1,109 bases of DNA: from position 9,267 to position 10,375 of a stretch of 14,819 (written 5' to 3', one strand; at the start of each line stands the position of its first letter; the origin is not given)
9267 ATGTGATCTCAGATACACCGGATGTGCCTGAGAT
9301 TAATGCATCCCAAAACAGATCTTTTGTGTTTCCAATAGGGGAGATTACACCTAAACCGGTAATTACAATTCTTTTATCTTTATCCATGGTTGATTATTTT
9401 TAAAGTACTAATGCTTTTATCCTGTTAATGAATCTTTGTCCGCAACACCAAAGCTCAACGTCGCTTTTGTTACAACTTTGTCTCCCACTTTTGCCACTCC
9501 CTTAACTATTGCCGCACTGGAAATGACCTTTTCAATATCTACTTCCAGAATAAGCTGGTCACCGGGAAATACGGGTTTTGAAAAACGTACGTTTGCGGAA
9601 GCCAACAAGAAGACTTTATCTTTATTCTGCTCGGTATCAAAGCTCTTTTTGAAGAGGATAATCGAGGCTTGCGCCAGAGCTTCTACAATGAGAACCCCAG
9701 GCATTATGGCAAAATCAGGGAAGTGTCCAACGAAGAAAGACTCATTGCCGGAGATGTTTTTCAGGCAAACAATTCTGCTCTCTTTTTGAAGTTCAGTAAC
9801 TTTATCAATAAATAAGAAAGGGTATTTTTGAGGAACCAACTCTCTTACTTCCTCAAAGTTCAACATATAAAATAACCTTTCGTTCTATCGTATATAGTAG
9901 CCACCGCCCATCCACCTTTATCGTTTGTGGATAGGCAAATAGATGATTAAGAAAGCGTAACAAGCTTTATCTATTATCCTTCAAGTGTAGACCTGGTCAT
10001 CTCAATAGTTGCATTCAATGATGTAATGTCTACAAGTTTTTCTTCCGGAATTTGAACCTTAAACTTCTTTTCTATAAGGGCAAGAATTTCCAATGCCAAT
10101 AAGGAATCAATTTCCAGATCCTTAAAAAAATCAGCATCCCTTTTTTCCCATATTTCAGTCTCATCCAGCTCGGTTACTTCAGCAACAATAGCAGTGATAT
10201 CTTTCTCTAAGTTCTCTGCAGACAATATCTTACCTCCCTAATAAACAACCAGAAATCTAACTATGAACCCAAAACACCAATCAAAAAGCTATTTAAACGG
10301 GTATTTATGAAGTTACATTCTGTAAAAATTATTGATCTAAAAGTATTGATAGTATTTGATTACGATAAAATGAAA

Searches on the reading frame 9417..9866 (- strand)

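Call 3: search_protein_families(library=pfam, proteins=[window:9417-9866:-], max_evalue=0.01)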
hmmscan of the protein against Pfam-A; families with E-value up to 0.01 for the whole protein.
window:9417-9866:- (149 aa): 2 families
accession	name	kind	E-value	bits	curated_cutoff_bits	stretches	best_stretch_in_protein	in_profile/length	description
PF07977.19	FabA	-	2e-27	96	23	1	12-135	2-137/138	FabA-like domain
PF01575.25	MaoC_dehydratas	-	0.00054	20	27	1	88-128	78-118/123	MaoC like domain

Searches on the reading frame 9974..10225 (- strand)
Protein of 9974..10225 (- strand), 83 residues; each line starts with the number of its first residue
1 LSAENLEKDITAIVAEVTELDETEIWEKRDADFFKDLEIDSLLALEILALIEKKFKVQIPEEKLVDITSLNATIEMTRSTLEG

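Call 3: search_protein_families(library=pfam, proteins=[window:9974-10225:-], max_evalue=0.01)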
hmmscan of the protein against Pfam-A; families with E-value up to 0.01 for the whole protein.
window:9974-10225:- (83 aa): 2 families
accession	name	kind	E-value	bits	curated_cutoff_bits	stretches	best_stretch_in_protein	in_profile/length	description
PF00550.31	PP-binding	-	8.2e-14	52.1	20.8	1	9-75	2-65/67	Phosphopantetheine attachment site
PF23297.2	ACP_SdgA_C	-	0.0016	19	27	1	3-80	8-82/95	Highly reducing polyketide synthase sdgA, C-terminal ACP domain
